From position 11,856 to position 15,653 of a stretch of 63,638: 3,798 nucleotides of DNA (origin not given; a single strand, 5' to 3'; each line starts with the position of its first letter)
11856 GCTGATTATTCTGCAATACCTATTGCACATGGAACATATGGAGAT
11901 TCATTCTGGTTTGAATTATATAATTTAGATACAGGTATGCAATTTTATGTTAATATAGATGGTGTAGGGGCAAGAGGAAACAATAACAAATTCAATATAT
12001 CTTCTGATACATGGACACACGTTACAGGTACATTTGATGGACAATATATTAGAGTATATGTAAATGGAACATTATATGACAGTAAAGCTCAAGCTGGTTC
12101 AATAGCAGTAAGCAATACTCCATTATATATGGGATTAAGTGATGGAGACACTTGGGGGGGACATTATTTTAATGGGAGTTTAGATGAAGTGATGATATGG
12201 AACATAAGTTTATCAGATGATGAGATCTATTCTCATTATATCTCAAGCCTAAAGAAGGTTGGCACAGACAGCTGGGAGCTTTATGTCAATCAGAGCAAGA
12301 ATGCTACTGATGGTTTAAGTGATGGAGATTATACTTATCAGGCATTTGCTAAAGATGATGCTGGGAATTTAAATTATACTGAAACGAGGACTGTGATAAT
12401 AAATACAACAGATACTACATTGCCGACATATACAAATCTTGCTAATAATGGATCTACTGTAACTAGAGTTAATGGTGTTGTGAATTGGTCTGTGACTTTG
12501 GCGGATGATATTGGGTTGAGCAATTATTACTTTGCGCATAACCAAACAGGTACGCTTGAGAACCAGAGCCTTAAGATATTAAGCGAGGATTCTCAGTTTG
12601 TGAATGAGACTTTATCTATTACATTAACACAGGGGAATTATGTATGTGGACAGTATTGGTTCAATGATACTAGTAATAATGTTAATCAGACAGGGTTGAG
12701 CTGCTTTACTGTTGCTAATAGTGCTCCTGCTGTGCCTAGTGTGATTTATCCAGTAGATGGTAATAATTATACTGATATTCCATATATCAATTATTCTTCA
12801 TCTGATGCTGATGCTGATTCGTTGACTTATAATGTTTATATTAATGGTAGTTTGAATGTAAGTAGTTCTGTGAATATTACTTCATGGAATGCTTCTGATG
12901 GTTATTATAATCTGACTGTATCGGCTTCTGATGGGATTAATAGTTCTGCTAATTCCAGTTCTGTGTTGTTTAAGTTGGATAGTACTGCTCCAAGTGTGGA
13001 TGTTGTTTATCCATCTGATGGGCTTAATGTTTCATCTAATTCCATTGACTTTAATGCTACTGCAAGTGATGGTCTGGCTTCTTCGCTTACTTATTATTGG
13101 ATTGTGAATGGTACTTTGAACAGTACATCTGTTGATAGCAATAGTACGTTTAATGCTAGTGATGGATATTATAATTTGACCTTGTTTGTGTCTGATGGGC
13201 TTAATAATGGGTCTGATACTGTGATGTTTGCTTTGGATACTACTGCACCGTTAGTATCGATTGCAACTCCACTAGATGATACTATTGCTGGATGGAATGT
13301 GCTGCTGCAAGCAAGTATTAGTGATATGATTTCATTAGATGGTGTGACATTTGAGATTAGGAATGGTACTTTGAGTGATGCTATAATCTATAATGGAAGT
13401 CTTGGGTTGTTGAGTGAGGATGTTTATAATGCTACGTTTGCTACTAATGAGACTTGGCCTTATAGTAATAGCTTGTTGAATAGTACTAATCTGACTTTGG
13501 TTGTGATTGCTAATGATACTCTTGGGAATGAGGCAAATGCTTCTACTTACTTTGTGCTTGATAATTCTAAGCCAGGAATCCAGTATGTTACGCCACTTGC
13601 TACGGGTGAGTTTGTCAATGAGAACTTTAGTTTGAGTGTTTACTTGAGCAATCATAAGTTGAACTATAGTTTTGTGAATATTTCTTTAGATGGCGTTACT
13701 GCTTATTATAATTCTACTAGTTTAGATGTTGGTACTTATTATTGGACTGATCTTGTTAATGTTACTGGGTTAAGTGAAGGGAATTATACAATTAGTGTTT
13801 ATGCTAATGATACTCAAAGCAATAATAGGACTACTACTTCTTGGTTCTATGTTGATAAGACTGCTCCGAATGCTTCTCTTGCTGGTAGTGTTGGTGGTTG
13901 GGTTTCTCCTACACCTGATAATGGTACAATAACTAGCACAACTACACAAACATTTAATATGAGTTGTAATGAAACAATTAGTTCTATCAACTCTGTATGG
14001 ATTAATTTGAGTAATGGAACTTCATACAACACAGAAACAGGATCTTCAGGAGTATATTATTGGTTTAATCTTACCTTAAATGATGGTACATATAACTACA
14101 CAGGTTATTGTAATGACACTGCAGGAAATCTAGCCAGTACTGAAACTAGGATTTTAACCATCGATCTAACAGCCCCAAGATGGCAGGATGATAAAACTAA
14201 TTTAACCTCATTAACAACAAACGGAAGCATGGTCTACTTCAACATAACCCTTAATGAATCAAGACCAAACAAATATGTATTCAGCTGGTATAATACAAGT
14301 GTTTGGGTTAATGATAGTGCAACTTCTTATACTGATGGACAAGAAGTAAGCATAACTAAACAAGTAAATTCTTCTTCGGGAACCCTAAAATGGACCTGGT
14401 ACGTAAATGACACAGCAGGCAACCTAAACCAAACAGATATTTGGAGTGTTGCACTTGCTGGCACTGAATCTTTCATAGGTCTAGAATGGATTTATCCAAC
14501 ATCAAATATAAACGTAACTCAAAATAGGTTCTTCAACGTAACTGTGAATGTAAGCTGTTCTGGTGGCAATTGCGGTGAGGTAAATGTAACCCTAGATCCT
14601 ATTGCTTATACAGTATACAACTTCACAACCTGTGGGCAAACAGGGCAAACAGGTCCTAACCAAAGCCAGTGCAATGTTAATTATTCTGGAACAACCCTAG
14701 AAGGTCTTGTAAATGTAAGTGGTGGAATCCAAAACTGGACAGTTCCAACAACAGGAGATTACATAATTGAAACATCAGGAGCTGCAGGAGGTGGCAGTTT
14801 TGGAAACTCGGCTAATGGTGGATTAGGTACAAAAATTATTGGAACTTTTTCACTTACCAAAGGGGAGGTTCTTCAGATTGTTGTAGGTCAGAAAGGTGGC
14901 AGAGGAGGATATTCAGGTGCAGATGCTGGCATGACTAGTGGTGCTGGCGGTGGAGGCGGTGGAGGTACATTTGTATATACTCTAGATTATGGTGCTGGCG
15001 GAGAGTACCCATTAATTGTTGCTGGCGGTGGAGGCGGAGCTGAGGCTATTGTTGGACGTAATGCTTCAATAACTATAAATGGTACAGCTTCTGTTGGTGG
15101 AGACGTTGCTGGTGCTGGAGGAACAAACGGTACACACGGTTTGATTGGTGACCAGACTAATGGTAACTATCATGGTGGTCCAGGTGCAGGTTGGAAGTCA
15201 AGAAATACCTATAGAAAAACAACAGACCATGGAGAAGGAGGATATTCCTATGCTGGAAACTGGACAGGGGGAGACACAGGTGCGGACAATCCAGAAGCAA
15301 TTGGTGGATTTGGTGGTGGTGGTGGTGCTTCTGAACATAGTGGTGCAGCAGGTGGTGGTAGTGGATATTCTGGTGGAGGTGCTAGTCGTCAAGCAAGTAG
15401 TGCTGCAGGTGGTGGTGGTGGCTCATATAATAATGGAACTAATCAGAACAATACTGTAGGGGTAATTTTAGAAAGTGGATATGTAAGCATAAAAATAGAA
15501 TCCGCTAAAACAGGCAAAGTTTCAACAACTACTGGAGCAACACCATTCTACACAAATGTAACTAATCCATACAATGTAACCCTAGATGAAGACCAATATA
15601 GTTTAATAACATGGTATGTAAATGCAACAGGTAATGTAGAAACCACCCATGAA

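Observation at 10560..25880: Plug-in display scaffold: eight copies of one host domain, each carrying a cargo inserted at a conserved LDP junction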

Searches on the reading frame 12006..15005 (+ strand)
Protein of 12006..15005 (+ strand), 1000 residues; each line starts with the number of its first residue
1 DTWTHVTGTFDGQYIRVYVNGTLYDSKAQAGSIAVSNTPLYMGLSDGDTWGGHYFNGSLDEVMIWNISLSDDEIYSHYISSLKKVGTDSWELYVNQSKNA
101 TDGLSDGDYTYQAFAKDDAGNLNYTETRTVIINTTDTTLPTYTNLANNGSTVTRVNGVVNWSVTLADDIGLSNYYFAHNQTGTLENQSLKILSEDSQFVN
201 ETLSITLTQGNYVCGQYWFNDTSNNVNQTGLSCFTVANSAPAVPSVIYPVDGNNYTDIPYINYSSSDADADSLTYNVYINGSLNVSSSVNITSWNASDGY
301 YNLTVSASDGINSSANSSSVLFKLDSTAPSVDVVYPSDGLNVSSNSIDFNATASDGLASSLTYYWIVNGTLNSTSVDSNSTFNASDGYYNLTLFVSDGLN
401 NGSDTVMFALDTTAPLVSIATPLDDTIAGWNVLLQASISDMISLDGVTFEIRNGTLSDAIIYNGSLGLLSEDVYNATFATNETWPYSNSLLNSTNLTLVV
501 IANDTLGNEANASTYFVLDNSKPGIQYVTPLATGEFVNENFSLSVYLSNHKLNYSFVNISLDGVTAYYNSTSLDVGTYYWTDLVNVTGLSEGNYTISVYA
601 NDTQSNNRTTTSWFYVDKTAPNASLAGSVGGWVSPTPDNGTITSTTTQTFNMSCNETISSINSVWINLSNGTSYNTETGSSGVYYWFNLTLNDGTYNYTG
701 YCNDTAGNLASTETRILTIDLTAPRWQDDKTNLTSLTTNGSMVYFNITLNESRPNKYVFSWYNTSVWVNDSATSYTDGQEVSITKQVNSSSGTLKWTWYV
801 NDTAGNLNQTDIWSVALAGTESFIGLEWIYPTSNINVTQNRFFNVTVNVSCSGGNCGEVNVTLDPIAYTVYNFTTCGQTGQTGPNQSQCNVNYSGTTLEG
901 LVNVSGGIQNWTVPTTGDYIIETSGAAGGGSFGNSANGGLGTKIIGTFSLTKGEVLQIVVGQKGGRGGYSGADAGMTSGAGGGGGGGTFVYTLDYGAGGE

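Call 54: search_protein_families(library=pfam, max_evalue=0.0001, proteins=[window:12006-15005:+])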
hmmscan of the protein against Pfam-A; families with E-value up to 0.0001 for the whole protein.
window:12006-15005:+ (1000 aa): 2 families
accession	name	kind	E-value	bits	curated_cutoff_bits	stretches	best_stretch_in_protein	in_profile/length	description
PF13385.13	Laminin_G_3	-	1.9e-17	64.3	27.6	1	1-74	79-150/151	Concanavalin A-like lectin/glucanases superfamily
PF19077.6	Big_13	-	2.1e-15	57.5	27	1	638-720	19-101/102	Bacterial Ig-like domain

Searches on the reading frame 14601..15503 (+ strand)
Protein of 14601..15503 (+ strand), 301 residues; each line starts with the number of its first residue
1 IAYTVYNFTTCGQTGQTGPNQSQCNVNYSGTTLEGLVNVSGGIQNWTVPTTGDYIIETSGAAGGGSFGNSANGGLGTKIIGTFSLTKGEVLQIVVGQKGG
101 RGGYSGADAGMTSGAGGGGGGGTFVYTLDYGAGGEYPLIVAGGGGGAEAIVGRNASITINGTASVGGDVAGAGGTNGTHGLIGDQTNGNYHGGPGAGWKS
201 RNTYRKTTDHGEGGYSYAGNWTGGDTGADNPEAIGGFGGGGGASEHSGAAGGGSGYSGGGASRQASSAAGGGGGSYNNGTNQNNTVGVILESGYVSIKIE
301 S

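Call 7: search_protein_families(library=pfam, max_evalue=0.1, proteins=[window:14610-15503:+])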
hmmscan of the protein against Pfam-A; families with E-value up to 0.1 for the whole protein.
seq(298 aa): 1 family
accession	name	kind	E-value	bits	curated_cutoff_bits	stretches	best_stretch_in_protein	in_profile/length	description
PF12810.13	ALK_LTK_GRD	-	1.2e-05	25.9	24.5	1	47-295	6-219/243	ALK/LTK, Glycine-rich domain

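Call 85: search_protein_families(library=ncbifam, max_evalue=0.01, proteins=[window:14601-15503:+])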
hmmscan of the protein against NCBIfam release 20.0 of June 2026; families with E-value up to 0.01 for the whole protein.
window:14601-15503:+ (301 aa): 0 families
